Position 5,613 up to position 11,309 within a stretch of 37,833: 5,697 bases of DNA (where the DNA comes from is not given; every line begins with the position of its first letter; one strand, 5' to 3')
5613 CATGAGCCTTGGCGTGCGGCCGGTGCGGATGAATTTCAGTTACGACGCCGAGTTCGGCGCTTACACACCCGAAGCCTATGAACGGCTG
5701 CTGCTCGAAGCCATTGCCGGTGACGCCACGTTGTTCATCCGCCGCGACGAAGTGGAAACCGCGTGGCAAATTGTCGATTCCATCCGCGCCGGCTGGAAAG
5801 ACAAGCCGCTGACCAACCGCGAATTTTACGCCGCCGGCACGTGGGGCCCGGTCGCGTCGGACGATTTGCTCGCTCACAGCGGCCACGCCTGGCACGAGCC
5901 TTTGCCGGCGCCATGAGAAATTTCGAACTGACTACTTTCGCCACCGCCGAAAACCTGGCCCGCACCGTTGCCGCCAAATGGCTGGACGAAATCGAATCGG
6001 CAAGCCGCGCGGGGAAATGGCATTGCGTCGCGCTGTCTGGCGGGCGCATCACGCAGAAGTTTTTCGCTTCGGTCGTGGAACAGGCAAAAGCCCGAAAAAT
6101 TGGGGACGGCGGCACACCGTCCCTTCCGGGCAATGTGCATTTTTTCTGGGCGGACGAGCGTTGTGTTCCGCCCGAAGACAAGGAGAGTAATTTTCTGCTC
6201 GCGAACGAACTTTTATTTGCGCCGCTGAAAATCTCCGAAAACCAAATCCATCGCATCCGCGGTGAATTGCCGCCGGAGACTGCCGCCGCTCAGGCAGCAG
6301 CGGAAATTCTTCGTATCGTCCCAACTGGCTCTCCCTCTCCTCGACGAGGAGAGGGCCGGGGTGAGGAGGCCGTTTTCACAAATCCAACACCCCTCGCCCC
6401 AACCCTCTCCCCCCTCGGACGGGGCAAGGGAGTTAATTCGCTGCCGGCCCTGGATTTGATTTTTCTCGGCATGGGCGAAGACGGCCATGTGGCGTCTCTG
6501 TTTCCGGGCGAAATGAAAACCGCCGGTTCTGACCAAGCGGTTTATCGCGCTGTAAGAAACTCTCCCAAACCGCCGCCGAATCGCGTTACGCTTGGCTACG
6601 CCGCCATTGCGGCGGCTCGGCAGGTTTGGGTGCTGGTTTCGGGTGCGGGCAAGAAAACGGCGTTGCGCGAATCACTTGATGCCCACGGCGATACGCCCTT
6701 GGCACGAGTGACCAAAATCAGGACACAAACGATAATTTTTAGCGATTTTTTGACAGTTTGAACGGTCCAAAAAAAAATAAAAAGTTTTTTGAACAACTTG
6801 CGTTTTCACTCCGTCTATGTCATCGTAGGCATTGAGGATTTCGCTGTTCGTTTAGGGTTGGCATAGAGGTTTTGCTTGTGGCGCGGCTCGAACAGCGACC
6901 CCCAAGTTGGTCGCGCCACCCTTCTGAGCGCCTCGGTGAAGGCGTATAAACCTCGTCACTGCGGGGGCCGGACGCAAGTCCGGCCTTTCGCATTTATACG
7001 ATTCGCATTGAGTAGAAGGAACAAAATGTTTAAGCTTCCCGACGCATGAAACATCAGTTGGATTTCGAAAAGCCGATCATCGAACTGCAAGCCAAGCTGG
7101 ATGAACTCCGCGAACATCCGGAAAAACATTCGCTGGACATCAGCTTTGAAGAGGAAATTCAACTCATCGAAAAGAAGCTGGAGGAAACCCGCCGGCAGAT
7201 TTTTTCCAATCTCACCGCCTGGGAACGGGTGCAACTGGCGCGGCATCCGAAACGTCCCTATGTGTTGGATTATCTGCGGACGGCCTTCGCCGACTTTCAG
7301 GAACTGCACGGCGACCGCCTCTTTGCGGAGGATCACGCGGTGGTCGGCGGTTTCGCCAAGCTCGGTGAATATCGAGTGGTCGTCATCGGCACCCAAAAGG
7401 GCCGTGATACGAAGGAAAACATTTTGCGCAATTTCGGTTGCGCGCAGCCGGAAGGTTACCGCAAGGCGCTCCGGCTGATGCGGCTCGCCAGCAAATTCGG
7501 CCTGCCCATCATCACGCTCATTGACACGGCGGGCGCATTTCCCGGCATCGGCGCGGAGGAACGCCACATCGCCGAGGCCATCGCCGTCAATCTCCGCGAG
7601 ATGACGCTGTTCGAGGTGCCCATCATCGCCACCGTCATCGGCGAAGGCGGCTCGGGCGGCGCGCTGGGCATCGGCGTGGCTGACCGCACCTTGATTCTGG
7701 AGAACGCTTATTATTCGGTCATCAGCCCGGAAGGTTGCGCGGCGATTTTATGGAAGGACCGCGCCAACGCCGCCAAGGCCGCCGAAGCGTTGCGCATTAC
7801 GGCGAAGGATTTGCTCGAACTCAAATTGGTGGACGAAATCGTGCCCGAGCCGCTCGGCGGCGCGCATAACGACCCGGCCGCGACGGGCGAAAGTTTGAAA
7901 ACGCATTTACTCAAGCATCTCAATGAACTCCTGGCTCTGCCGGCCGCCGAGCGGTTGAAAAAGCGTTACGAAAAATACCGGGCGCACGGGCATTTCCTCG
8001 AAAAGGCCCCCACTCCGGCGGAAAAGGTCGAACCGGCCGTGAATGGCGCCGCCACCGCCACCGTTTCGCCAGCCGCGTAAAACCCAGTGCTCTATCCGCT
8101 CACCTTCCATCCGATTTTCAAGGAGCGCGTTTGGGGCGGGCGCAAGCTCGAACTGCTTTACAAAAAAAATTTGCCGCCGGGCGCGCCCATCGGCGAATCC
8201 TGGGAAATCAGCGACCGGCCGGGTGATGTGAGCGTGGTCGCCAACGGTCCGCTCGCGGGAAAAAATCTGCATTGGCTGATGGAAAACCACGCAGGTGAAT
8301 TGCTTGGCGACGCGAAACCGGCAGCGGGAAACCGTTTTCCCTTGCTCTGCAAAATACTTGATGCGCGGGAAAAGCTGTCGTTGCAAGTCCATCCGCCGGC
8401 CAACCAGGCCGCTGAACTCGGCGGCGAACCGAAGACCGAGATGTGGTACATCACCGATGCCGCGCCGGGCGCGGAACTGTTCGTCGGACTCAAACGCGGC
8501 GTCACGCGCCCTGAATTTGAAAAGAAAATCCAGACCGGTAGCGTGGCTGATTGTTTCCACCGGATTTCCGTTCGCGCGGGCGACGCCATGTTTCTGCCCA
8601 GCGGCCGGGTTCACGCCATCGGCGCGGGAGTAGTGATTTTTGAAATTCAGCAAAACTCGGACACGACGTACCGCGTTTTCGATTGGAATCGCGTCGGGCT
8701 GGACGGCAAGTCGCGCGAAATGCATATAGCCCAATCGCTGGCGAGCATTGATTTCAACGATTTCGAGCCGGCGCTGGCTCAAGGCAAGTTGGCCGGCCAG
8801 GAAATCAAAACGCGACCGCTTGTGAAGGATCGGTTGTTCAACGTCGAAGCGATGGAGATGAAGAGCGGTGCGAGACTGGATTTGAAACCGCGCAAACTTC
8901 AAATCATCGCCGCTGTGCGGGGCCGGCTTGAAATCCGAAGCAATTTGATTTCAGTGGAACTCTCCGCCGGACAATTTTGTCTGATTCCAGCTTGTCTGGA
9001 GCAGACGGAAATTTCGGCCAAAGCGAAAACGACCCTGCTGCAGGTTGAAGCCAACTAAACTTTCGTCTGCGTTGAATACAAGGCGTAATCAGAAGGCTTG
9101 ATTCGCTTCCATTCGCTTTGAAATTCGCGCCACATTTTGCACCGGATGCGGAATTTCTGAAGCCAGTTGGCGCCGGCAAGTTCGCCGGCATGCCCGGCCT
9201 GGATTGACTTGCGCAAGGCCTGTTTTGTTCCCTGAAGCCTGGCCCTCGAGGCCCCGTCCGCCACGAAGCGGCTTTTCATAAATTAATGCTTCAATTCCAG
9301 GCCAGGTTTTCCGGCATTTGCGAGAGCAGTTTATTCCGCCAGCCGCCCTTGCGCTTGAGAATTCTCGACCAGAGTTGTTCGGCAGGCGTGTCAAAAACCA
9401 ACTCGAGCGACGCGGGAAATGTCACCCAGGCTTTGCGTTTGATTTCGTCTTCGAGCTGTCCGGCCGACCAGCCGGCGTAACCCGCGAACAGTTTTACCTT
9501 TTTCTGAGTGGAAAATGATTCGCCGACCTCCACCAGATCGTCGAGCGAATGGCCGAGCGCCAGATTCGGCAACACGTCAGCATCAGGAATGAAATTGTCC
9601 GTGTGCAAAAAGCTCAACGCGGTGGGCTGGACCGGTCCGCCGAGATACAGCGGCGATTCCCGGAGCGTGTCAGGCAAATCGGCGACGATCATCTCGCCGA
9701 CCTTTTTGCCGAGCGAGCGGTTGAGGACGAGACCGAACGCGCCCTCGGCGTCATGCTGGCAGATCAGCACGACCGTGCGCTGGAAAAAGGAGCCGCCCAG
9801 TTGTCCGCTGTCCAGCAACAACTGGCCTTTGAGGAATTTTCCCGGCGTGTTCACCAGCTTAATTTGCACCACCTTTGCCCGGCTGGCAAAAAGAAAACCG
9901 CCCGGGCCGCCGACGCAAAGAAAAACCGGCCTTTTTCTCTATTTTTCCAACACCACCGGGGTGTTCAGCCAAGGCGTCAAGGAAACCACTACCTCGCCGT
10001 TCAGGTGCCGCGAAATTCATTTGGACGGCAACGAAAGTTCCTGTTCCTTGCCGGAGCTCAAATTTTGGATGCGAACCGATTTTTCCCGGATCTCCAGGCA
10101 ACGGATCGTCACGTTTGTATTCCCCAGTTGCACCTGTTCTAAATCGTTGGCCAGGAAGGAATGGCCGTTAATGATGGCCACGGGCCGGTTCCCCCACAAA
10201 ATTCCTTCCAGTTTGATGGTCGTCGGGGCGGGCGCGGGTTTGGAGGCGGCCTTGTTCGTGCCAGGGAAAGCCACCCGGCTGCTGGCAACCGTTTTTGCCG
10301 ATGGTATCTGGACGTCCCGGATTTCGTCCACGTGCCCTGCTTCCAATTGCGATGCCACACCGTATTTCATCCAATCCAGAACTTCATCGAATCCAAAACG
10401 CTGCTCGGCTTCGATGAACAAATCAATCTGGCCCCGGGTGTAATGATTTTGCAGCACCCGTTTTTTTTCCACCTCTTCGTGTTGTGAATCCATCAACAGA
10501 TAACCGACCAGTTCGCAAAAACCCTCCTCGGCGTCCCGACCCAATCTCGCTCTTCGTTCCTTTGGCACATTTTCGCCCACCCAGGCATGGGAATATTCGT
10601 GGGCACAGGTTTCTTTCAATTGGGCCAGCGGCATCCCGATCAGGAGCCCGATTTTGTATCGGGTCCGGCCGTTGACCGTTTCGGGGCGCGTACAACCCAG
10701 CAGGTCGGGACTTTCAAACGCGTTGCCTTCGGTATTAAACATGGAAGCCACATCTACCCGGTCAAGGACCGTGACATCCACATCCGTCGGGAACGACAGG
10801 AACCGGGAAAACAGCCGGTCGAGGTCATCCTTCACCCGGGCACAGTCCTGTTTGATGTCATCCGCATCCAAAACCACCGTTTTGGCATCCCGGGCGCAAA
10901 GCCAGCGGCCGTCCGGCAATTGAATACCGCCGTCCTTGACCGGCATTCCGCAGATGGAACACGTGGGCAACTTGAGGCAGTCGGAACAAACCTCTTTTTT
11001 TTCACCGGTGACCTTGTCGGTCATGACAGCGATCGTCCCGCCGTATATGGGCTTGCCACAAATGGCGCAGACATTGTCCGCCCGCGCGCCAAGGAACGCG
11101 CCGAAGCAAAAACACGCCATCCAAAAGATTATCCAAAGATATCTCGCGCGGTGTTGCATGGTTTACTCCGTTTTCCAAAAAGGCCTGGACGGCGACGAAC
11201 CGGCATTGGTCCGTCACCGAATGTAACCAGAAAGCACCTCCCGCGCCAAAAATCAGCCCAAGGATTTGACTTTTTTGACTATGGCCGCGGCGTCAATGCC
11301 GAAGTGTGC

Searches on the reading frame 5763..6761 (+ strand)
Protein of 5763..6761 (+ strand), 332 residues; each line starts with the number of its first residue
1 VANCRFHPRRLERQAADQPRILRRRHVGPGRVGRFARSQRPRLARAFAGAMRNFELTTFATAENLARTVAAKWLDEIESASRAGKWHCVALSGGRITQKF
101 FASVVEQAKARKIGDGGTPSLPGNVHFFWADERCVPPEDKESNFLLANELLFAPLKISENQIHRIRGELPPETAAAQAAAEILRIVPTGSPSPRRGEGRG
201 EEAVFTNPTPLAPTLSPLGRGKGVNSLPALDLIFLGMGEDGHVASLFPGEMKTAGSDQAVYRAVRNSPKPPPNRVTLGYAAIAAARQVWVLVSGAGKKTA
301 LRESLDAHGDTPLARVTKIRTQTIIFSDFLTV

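Call 8: search_protein_families(library=pfam, proteins=[window:5763-6761:+], max_evalue=0.001)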
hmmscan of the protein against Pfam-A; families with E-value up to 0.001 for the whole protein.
window:5763-6761:+ (332 aa): 1 family
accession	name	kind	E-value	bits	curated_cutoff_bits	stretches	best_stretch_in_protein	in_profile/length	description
PF01182.26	Glucosamine_iso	-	2.7e-54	184.9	27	1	61-323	2-223/225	Glucosamine-6-phosphate isomerases/6-phosphogluconolactonase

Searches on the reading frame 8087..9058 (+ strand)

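Call 8: search_protein_families(library=pfam, proteins=[window:8087-9058:+], max_evalue=0.001)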
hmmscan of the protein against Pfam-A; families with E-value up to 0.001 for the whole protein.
window:8087-9058:+ (323 aa): 1 family
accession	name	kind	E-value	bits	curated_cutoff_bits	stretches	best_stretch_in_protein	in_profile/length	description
PF20511.4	PMI_typeI_cat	-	3.7e-11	43.8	22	1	8-111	5-110/143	Phosphomannose isomerase type I, catalytic domain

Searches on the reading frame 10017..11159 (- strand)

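Call 8: search_protein_families(library=pfam, proteins=[window:10017-11159:-], max_evalue=0.001)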
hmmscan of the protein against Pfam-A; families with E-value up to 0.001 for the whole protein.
window:10017-11159:- (380 aa): 1 family
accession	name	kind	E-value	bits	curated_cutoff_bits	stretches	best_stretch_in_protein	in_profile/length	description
PF12315.14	DA1-like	-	5.6e-06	26.3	25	1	158-232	69-140/213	Protein DA1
